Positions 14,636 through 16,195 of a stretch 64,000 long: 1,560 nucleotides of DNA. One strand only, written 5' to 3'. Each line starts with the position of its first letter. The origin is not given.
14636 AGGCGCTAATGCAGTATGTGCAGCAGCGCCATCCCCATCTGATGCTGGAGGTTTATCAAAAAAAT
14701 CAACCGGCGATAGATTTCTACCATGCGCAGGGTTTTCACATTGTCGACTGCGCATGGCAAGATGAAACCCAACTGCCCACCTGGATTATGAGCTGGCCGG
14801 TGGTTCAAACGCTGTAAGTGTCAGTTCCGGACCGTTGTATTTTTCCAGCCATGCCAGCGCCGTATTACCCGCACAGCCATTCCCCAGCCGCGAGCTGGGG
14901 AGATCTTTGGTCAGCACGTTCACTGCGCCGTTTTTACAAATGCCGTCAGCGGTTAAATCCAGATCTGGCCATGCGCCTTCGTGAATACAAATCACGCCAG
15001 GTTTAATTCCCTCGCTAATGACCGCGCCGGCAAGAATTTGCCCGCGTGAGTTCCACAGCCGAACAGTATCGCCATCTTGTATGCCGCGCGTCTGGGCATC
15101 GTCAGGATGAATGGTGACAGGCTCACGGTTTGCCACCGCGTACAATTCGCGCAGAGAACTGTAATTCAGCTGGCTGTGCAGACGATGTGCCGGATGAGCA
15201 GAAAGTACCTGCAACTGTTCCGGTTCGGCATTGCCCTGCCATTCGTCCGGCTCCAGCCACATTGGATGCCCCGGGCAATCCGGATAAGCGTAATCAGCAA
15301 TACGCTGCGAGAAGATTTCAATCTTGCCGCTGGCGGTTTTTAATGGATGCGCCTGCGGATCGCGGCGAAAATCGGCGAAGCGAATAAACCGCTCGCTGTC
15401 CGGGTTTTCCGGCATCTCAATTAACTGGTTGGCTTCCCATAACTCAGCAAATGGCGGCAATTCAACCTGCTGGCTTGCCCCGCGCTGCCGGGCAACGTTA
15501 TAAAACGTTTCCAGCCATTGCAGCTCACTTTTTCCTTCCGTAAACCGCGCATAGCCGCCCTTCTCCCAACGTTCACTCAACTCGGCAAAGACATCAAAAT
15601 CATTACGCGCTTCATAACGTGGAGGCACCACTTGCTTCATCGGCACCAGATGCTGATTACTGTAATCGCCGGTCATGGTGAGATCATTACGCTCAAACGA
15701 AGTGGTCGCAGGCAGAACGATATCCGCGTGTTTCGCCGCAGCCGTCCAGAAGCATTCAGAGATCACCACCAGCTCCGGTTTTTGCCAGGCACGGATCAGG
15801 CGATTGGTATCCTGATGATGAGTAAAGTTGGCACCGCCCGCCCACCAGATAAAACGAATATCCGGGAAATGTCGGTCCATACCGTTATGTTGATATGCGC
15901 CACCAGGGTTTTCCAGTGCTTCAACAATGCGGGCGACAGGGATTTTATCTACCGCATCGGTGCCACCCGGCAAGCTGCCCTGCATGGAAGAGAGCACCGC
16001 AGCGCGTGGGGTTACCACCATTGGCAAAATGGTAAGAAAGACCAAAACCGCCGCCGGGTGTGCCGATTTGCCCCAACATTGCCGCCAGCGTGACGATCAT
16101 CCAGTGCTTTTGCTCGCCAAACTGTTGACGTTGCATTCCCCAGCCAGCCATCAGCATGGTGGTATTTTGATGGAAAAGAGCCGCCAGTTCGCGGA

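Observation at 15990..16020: bisC reading frame is interrupted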

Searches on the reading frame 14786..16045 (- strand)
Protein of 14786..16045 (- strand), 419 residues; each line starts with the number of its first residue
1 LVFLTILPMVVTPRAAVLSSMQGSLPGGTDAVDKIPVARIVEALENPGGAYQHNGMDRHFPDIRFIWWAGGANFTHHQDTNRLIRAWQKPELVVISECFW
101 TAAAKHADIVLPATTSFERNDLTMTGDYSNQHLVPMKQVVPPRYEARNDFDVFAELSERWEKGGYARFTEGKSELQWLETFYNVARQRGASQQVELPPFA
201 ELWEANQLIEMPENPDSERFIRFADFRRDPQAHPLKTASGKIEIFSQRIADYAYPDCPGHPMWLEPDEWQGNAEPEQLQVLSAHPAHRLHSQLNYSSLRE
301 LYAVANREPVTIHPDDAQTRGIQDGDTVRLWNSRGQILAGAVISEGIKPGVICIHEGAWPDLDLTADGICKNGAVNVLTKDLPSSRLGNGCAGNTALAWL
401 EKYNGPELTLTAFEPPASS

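Call 4: search_protein_families(library=ncbifam, proteins=[window:14786-16045:-])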
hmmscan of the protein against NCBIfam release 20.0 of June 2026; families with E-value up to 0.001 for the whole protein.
window:14786-16045:- (419 aa): 19 families
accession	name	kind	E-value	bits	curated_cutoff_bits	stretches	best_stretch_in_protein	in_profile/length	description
TIGR00509.1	bisC_fam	subfamily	1.2e-165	552.9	1017.55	1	17-417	362-768/772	molybdopterin guanine dinucleotide-containing S/N-oxide reductase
NF011682.0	PRK15102.1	equivalog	2.3e-123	413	909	1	33-417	441-824/829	trimethylamine-N-oxide reductase TorA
TIGR02164.1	torA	equivalog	1.1e-114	384.3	1465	1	33-416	437-819/824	trimethylamine-N-oxide reductase TorA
TIGR02166.1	dmsA_ynfE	subfamily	1.8e-62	211.5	777.7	1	61-395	453-786/794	DMSO/selenate family reductase complex A subunit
NF041885.1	selenate_YnfE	exception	1.1e-48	165.7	1675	1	57-401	456-803/805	selenate/tellurate reductase subunit YnfE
NF011566.1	PRK14990.1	exception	1.1e-46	159.3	1600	1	55-402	467-813/814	dimethylsulfoxide reductase subunit A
NF041884.1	selenate_YnfF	exception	2.8e-45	154.5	1650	1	57-400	449-795/798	selenate/tellurate reductase subunit YnfF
TIGR03479.1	DMSO_red_II_alp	subfamily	1.8e-19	69.4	984.75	2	85-167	570-650/913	molybdopterin-dependent oxidoreductase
NF012032.0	PRK15488.1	equivalog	7.7e-17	60.6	694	1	76-357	443-715/759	thiosulfate reductase PhsA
TIGR01591.1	Fdh-alpha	equivalog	1.1e-15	56.9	666.25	2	62-159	383-477/672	formate dehydrogenase subunit alpha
TIGR01580.1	narG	equivalog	3.5e-11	41.4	1084.15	2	91-159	766-832/1235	nitrate reductase subunit alpha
NF047855.1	AssmNtatRedNasC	equivalog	6.3e-10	37.9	1100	1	79-172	426-516/708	assimilatory nitrate reductase catalytic subunit NasC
NF010055.0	PRK13532.1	equivalog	1.7e-09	36.5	904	1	62-161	474-572/830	nitrate reductase catalytic subunit NapA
TIGR01706.1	NAPA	equivalog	9.3e-08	30.8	930.55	1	47-161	459-572/830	periplasmic nitrate reductase subunit alpha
NF041783.2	mnquin_red_QrcB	equivalog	5.5e-07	28.1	440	0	84-161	425-504/695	menaquinone reductase molybdopterin-binding-like subunit QrcB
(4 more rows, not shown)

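Call 18: search_protein_families(library=pfam, proteins=[window:14786-16045:-])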
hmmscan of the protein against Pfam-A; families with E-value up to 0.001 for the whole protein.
window:14786-16045:- (419 aa): 2 families
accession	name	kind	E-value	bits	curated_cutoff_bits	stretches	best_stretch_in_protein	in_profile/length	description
PF00384.28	Molybdopterin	-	2.4e-29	102.9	24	1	61-159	257-353/353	Molybdopterin oxidoreductase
PF01568.27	Molydop_binding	-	7.1e-25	87.6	26.8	1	278-383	1-96/110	Molydopterin dinucleotide binding domain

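Call 25: list_cluster_members(proteins=[window:15948-17114:-, window:15948-17060:-, window:14789-16021:-, window:14789-15985:-, window:14789-16045:-])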
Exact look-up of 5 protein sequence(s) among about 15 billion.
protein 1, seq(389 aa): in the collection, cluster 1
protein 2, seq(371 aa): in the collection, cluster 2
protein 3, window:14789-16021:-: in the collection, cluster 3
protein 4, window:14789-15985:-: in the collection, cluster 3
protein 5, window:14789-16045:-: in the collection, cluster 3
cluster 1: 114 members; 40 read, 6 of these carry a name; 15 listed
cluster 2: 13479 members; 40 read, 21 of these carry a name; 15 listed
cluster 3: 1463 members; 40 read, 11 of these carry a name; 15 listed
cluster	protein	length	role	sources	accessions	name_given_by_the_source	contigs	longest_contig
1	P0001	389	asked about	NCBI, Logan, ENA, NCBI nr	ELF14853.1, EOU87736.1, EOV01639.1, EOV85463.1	biotin sulfoxide reductase [Escherichia coli KTE143]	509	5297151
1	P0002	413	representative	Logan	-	-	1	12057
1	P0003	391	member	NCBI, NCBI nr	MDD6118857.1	MAG: biotin sulfoxide reductase, partial [Escherichia coli] | biotin sulfoxide reductase [Escherichia coli]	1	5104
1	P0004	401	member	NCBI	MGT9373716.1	biotin sulfoxide reductase, partial [Escherichia coli]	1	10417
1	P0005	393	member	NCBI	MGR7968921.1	biotin sulfoxide reductase, partial [Escherichia coli]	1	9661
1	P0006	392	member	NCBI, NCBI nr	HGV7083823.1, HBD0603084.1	TPA: biotin sulfoxide reductase, partial [Escherichia coli] | biotin sulfoxide reductase [Escherichia coli]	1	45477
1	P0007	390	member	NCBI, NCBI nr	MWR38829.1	molybdopterin-dependent oxidoreductase, partial [Escherichia coli] | molybdopterin-dependent oxidoreductase [Escherichia coli]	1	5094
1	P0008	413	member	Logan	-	-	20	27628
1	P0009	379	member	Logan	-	-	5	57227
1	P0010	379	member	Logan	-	-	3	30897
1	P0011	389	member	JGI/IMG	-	-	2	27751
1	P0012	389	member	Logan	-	-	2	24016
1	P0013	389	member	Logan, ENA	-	-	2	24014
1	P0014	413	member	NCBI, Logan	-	-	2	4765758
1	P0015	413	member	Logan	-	-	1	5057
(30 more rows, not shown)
